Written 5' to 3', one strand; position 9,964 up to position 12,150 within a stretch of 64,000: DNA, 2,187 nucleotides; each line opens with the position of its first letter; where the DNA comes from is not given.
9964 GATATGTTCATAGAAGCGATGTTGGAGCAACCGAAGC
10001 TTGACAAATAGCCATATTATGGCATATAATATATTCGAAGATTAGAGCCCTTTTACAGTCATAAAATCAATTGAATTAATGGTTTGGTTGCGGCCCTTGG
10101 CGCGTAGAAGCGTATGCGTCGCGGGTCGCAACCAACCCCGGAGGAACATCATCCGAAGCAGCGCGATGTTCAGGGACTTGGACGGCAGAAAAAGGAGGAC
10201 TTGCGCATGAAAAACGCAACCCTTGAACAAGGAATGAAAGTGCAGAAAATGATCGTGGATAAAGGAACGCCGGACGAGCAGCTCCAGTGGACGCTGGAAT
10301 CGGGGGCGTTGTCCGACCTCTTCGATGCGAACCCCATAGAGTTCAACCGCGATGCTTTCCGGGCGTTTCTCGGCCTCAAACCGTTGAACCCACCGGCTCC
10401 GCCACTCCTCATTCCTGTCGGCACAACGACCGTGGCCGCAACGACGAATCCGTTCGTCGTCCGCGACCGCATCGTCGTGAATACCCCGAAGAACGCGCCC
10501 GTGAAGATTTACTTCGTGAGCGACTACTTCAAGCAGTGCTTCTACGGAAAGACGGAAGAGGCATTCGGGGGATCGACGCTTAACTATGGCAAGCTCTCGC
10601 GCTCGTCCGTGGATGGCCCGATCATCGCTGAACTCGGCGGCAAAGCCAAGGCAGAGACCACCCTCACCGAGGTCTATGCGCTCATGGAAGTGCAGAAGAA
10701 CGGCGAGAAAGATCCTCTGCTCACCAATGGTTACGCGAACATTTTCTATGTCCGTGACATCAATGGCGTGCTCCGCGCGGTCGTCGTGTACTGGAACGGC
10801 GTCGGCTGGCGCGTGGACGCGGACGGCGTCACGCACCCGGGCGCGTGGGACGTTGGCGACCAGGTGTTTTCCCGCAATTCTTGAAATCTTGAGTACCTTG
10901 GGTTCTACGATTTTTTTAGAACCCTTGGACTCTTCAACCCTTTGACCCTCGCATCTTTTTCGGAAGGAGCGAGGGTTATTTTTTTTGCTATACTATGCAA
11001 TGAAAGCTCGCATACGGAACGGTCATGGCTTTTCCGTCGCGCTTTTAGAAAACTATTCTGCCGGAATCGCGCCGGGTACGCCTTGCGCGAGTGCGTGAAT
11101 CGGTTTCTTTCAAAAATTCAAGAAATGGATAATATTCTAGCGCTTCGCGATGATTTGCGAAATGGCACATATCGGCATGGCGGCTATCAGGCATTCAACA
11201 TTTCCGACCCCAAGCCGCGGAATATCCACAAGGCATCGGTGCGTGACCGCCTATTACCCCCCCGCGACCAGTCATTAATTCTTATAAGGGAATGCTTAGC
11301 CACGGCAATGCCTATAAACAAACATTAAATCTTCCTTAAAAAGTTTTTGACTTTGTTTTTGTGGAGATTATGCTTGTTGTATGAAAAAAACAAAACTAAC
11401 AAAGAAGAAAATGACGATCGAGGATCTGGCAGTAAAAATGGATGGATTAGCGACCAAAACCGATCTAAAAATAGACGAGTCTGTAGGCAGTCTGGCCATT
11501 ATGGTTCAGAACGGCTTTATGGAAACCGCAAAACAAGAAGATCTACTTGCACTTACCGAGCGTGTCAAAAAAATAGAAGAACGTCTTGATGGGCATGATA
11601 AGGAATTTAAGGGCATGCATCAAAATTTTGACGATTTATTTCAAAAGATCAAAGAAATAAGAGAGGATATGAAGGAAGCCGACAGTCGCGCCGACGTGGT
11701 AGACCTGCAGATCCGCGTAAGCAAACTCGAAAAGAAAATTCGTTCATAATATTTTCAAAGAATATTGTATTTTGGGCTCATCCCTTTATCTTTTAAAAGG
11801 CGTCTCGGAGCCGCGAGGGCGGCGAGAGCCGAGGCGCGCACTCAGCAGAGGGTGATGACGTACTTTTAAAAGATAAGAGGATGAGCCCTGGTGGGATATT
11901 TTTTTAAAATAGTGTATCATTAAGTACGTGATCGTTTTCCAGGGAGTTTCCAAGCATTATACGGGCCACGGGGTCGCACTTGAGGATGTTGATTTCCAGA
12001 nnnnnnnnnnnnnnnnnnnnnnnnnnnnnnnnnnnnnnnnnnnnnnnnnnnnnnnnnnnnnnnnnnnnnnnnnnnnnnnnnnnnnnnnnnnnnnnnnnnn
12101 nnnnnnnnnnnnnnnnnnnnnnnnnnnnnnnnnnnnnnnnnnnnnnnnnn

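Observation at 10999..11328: Truncated reverse-transcriptase gene of diversity-generating-retroelement (DGR) type, with no template/variable repeat pair in the window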

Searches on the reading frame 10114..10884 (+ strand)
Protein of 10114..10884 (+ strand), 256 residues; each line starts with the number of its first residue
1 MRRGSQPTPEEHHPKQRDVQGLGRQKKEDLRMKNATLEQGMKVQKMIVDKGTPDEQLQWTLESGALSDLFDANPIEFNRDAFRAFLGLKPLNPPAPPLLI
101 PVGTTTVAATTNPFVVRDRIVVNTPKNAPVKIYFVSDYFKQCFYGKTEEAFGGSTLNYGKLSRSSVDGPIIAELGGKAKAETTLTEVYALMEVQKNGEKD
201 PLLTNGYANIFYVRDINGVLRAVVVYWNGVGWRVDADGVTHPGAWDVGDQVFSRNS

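Call 3: search_protein_families(library=pfam, proteins=[window:10114-10884:+], max_evalue=1)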
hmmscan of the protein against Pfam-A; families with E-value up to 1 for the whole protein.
window:10114-10884:+ (256 aa): 0 families

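Call 4: search_protein_families(library=ncbifam, proteins=[window:10114-10884:+], max_evalue=1)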
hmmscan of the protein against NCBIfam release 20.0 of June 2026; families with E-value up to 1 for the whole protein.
window:10114-10884:+ (256 aa): 0 families

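Call 23: find_homologous_proteins(query=window:10114-10884:+, max_evalue=0.001)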
Query window:10114-10884:+ (256 aa): 781 proteins with E <= 0.001 among 1404 candidates; the best 120 are listed.
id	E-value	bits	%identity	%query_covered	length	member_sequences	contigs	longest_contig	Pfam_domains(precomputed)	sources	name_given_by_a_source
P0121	2.3e-148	511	100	88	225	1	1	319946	-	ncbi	-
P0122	3.0e-116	405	83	88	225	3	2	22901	-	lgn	-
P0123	4.0e-115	402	82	88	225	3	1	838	-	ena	-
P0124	1.0e-112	394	80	88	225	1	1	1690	-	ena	-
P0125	4.4e-112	392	79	88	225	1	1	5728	-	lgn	-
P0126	6.9e-109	381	79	88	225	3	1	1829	-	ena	-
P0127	1.3e-108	380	79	88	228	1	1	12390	-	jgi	jgi:hypothetical protein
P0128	7.2e-105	368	77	88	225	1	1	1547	-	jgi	jgi:hypothetical protein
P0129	7.4e-100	352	72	88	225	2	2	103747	-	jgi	jgi:hypothetical protein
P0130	8.0e-100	351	73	88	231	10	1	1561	-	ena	-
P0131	2.1e-99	350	74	88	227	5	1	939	-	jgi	jgi:hypothetical protein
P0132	2.5e-98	347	74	88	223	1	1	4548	-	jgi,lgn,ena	-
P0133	2.9e-95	337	70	88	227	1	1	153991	-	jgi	jgi:hypothetical protein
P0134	1.7e-91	324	69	88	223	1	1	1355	-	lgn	-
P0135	1.0e-89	318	70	88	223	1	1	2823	-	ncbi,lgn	-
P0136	4.3e-89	316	68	88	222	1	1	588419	-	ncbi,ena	-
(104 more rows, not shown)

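Call 24: find_encoding_contigs(protein=P0121, flank=4000, max_places=2)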
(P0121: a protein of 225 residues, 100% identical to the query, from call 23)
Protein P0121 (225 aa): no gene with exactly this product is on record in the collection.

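Call 25: find_encoding_contigs(protein=P0122, flank=5000, max_places=3)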
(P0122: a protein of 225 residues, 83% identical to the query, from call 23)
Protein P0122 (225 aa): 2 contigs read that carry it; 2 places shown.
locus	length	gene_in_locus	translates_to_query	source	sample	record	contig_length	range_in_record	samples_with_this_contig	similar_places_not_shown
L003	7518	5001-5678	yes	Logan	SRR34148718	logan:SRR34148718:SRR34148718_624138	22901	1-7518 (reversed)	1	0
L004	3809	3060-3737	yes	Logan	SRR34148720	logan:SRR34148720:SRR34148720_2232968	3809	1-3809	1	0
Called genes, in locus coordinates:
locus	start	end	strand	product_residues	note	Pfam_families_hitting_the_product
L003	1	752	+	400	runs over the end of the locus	PF00266:Aminotran_5, PF01212:Beta_elim_lyase (faint)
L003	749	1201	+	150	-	PF01592:NifU_N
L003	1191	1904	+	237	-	PF00175:NAD_binding_1, PF08030:NAD_binding_6 (weak)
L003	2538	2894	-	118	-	PF00308:Bac_DnaA (weak)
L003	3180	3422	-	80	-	-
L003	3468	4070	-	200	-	-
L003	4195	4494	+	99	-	-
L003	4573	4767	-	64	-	PF17319:DUF5362 (weak)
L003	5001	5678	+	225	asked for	-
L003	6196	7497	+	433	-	PF13408:Zn_ribbon_recom (weak), PF09851:SHOCT (weak)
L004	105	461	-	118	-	-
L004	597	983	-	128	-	PF00308:Bac_DnaA (weak)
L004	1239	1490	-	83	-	-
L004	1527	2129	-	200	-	-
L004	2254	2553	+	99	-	-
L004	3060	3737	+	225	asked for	-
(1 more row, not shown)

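Call 26: find_encoding_contigs(protein=P0129, flank=5000, max_places=3)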
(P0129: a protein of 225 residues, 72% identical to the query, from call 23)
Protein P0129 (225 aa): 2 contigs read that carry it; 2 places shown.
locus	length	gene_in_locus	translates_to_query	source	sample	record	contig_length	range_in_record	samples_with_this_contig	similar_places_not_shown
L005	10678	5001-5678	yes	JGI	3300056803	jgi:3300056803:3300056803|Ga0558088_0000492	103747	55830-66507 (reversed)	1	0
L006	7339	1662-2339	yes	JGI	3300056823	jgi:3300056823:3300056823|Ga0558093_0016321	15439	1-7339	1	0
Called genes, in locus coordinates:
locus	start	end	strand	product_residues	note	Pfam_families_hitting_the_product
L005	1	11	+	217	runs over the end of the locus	-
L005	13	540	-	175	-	PF04542:Sigma70_r2, PF04297:UPF0122 (faint), PF08281:Sigma70_r4_2, PF04545:Sigma70_r4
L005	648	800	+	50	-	PF18919:DUF5670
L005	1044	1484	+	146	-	-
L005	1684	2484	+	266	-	PF12294:DUF3626 (faint)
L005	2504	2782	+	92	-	-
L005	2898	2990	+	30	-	-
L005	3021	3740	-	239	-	-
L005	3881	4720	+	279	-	-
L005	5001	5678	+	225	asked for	-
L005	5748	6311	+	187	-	-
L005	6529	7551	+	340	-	PF00078:RVT_1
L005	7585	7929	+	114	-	-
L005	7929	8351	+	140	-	-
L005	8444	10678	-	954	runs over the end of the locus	PF04313:HSDR_N (weak), PF02384:N6_Mtase, PF20473:MmeI_Mtase, PF07669:Eco57I, PF12950:TaqI_C (weak)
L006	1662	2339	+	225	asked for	-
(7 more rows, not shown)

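Call 33: find_related_loci(query=P0121, collection=genome_contigs, flank=6000)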
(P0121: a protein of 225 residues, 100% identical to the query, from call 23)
Query P0121 (225 aa) in genome_contigs; peptide patterns used: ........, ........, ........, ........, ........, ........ (x = any residue, [..] = any of these).
91 stretches matched a pattern; 2 encode a relative of the query (tblastn E <= 1e-3); 2 distinct loci.
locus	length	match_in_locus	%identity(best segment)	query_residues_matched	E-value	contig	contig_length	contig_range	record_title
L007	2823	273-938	70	1-225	3e-95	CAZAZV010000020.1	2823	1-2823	MAG TPA_asm: uncultured Candidatus Saccharibacteria bacterium isolate SRP271791_co2_66 genome assembly, contig: NODE_129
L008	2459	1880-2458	70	1-192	6e-76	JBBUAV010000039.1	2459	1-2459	MAG: Patescibacteria group bacterium isolate H43-bin044_1 H43_bin044_1_000000000039, whole genome shotgun sequence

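Call 34: find_encoding_contigs(protein=P0127, flank=5000, max_places=2)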
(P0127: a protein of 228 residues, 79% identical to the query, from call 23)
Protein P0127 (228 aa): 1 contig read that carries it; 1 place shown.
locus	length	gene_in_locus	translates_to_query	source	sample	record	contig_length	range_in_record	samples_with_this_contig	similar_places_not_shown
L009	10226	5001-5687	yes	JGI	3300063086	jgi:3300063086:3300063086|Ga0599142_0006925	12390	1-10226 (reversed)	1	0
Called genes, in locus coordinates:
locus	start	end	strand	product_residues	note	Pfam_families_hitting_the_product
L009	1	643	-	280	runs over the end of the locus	PF08032:SpoU_sub_bind, PF00588:SpoU_methylase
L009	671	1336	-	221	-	PF04173:DoxD (weak), PF07681:DoxX (faint)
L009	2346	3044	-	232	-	PF01507:PAPS_reduct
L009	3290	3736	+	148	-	-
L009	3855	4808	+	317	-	PF03462:PCRF, PF00472:RF-1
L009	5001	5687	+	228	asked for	-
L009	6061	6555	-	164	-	-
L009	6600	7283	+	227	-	PF00005:ABC_tran, PF13304:AAA_21 (faint)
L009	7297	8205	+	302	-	PF18075:FtsX_ECD, PF02687:FtsX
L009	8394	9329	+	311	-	PF00188:CAP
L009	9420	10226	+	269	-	?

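Call 35: find_encoding_contigs(protein=P0136, flank=5000, max_places=2)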
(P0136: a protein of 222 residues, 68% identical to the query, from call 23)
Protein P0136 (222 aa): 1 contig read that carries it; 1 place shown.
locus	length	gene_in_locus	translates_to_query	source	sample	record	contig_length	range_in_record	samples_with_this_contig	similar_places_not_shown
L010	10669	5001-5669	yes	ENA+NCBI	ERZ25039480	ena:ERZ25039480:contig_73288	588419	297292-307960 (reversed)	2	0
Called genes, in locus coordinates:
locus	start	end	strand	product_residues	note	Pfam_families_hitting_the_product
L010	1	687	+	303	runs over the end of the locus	-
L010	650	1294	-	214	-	-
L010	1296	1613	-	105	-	PF01425:Amidase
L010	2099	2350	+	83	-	-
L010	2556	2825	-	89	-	-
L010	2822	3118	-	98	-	PF02686:GatC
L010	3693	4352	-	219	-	PF08245:Mur_ligase_M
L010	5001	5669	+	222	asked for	-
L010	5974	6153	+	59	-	-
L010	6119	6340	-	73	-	PF22296:bAvd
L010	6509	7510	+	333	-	PF00078:RVT_1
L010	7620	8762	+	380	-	PF01409:tRNA-synt_2d, PF03147:FDX-ACB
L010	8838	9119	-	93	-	-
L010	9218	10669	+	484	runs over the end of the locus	PF01743:PolyA_pol, PF12627:PolyA_pol_RNAbd, PF01966:HD, PF13735:tRNA_NucTran2_2 (weak)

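Call 36: find_encoding_contigs(protein=P0133, flank=5000, max_places=2)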
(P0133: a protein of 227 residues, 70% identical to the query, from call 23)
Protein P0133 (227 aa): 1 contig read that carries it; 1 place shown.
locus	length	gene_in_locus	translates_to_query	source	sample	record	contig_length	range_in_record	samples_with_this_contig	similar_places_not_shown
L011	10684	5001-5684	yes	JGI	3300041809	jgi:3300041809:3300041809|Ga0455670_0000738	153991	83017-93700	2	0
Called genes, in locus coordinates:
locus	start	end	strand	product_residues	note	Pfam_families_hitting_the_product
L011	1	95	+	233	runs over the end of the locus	PF13814:Replic_Relax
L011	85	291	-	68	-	PF13560:HTH_31, PF12844:HTH_19, PF13443:HTH_26, PF01381:HTH_3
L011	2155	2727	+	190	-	-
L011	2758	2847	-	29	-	-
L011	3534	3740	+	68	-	-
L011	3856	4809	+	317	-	PF03462:PCRF, PF00472:RF-1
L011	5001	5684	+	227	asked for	-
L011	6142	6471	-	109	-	PF22296:bAvd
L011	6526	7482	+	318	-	PF00078:RVT_1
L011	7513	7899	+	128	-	-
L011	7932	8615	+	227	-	PF00005:ABC_tran, PF13304:AAA_21 (faint)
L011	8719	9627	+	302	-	PF18075:FtsX_ECD, PF02687:FtsX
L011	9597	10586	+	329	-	PF00188:CAP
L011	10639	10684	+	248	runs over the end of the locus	PF00119:ATP-synt_A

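Call 44: list_cluster_members(proteins=[P0121])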
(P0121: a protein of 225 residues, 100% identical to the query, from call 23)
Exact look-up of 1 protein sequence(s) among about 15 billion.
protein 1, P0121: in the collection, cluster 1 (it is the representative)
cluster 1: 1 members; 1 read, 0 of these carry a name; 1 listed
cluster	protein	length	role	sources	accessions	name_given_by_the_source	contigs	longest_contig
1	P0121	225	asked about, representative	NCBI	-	-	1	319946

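Call 61: predict_structure(alignment_id=A2)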
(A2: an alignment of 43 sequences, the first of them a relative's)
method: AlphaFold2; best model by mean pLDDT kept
length: 225 residues; sequences in the alignment: 43
mean_pLDDT: 84.7   pTM: 0.73
mean pLDDT of the five models: 84.7, 82.9, 81.5, 80.8, 80.3
residues with pLDDT >= 90: 135; 70-90: 38; 50-70: 49; < 50: 3
segments of 3 or more residues with pLDDT < 50: 1-3
pLDDT, mean of each block of 10 residues (from residue 1): 53 65 65 61 65 72 84 94 97 93 97 97 94 93 92 96 89 87 97 93 93 89 79
secondary structure, 60 per line:
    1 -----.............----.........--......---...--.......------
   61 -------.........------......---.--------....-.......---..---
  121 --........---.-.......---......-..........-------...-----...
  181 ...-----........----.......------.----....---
elements in order: H6-18 H23-31 H34-39 H48-54 E68-76 H85-88 E101-104 H106-112 E123-130 H136-142 H146-149 H153-162 E178-183 E189-196 E201-207 E219-222

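Call 64: fold_search(model_id=the predicted structure, library=pdb)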
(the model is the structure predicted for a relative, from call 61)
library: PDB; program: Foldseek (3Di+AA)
matches with E <= 10: 195; with E <= 0.001: 0
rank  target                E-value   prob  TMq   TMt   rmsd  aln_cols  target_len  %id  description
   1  3whd_A                8.9e-01  0.15  0.24  0.34   5.7       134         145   10  C-type lectin, human MCL (released 2013-10-23)
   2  6s6y_D                1.2e+00  0.23  0.14  0.10   1.9        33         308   21  X-ray crystal structure of the formyltransferase/hydrolase complex (FhcABCD) from Methylorubrum extorquens in complex  (released 2019-12-04)
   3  4nen_B                1.6e+00  0.08  0.12  0.04   9.7        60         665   17  An internal ligand-bound, metastable state of a leukocyte integrin, aXb2 (released 2014-01-15)
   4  4w7a_A                1.6e+00  0.01  0.08  0.08  14.2       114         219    8  Crystal Structure of Full-Length Split GFP Mutant D21H/K26C Disulfide and Metal-Mediated Dimer, P 21 21 21 Space Group (released 2015-02-18)
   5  8phj_X                2.0e+00  0.01  0.09  0.06   6.5        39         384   15  cA4-bound Cami1 in complex with 70S ribosome (released 2023-12-13)
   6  9euv                  2.1e+00  0.10  0.14  0.01   9.2        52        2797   10  Lymphostatin, conformation 1 (composite structure) (released 2025-04-09)
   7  4g1e_B                2.2e+00  0.09  0.14  0.05   7.8        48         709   14  Crystal structure of integrin alpha V beta 3 with coil-coiled tag. (released 2012-12-12)
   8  4hmt_A                2.4e+00  0.03  0.13  0.14  20.2       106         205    8  Crystal structure of PhzG from Pseudomonas fluorescens 2-79 in complex with hexahydrophenazine-1,6-dicarboxylic acid (released 2013-08-07)
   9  6h01_B                2.4e+00  0.01  0.13  0.13  14.7       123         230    6  Crystal structure of a domain-swapped dark-state sfGFP containing the unnatural amino acid ortho-nitrobenzyl-tyrosine  (released 2019-04-24)
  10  2d62                  2.7e+00  0.02  0.13  0.09  14.7       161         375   10  Crystal structure of multiple sugar binding transport ATP-binding protein (released 2006-05-08)
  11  9cok_A                2.9e+00  0.02  0.09  0.02  14.5        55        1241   14  Cryo-EM structure of the Nipah virus (Malaysia Strain) L:P complex (released 2025-07-23)
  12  6xz5                  2.9e+00  0.02  0.11  0.11  10.5        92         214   10  RovC - regulator of virulence interconnected with the Csr system (released 2020-09-16)
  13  5wtq_A                3.1e+00  0.07  0.14  0.26  10.6        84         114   11  Crystal structure of human proteasome-assembling chaperone PAC4 (released 2017-03-22)
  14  5n77_E                3.1e+00  0.04  0.11  0.10   3.6        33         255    9  Crystal structure of the cytosolic domain of the CorA magnesium channel from Escherichia coli in complex with magnesiu (released 2017-07-12)
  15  5n77_A                3.1e+00  0.04  0.11  0.10   3.6        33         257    9  Crystal structure of the cytosolic domain of the CorA magnesium channel from Escherichia coli in complex with magnesiu (released 2017-07-12)
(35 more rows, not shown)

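Call 79: search_protein_families(library=pfam, proteins=[L011:6526-7482:+, L011:6142-6471:-, L011:7513-7899:+, L011:5001-5684:+], max_evalue=0.01)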
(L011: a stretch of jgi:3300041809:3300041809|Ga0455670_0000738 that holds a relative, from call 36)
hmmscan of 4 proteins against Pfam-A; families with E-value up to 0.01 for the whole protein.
L011:6526-7482:+ (318 aa): 1 family
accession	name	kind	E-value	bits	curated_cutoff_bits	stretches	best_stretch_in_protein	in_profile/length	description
PF00078.32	RVT_1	-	2.1e-23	83.5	29.6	1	65-268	8-203/205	Reverse transcriptase (RNA-dependent DNA polymerase)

L011:6142-6471:- (109 aa): 1 family
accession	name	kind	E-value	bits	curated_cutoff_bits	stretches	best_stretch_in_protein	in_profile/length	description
PF22296.2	bAvd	-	4.8e-11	43.5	40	1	9-101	15-106/107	bAvd-like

L011:7513-7899:+ (128 aa): 0 families

L011:5001-5684:+ (227 aa): 0 families

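Call 80: search_solved_structures(query=L011:6526-7479:+, max_evalue=0.001)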
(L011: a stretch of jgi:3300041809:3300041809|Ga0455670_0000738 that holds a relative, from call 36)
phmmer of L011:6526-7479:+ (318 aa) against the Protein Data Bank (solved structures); distinct sequences matched with E-value up to 0.001: 16.
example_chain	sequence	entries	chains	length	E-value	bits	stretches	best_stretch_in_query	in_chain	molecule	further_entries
8ub7_A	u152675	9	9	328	1.9e-46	162.1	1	2-293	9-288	Reverse transcriptase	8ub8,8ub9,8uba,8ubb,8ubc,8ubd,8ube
5hhl_A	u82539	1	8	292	1.9e-22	83.3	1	2-275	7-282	Retron-type reverse transcriptase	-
7uim_D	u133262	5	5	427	3.9e-22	82.3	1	2-276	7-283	Group II intron reverse transcriptase/maturase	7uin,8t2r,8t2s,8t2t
6ar1_A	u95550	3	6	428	4.5e-22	82.1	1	2-289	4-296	GsI-IIC RT | Trt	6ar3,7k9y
5hhj_A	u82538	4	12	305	8.6e-21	77.9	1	2-273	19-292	Retron-type reverse transcriptase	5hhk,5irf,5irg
5g2x_C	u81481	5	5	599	1.2e-15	60.9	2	44-207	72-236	GROUP II INTRON-ENCODED PROTEIN LTRA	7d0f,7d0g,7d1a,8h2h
6me0_C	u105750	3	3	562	3.3e-13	53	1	65-269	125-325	Maturase reverse transcriptase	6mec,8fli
8bgj_A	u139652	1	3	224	4.6e-13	52.5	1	129-268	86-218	RNA-directed DNA polymerase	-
7kft_D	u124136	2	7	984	3.6e-11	46.3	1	21-277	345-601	Cas6-RT-Cas1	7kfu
9z6y_A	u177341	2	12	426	5.4e-05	26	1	133-235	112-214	Drt3a reverse transcriptase protein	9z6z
9c0i_A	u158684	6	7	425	0.00021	24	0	180-286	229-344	Reverse transcriptase/maturase family protein | Antiviral reverse transcriptase Drt2 | RNA-dependent DNA polymerase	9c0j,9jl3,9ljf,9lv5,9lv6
9lje_A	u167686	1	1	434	0.00021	24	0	180-286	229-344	RNA-dependent DNA polymerase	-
9e8z_H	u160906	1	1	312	0.00021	24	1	126-233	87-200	Retron Ec83 reverse transcriptase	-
9wy8_A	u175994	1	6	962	0.00023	23.9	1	128-263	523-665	Maltose/maltodextrin-binding periplasmic protein,Reverse transcriptase domain-containing p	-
9d4s_A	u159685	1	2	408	0.00031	23.5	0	2-289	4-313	Group II intron-like 4 reverse transcriptase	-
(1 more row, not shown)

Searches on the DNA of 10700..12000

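Call 40: search_rna_families(source=window, start=10700, end=12000, threshold=evalue, max_evalue=1)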
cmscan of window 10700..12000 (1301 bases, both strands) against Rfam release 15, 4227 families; matches with E-value up to 1: 1.
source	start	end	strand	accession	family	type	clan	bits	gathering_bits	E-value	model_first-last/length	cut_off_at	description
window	10933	11054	+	RF00413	SNORA19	Gene; snRNA; snoRNA; HACA-box;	-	22.3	80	0.67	1-131/131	no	Small nucleolar RNA SNORA19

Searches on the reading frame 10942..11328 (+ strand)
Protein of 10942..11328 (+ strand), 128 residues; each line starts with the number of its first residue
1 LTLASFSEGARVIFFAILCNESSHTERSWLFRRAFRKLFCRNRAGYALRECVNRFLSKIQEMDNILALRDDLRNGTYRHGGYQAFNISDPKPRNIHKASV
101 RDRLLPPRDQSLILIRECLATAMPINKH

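Call 3: search_protein_families(library=pfam, proteins=[window:10942-11328:+], max_evalue=1)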
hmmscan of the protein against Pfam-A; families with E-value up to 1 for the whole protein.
window:10942-11328:+ (128 aa): 0 families

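Call 4: search_protein_families(library=ncbifam, proteins=[window:10942-11328:+], max_evalue=1)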
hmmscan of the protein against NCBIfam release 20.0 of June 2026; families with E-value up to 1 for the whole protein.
window:10942-11328:+ (128 aa): 1 family
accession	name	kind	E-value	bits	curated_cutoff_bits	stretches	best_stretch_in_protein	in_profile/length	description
NF007419.0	PRK09958.1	equivalog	0.21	11.1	251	1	52-76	96-120/204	acid-sensing system DNA-binding response regulator EvgA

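Call 9: search_protein_families(library=padloc, proteins=[window:10942-11328:+], max_evalue=1)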
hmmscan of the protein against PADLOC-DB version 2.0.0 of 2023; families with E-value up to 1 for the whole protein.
window:10942-11328:+ (128 aa): 1 family
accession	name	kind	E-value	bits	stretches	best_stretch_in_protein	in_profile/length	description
PDLC01136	RT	-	0.00025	18.6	1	31-105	11-84/263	RT (reverse transcriptase)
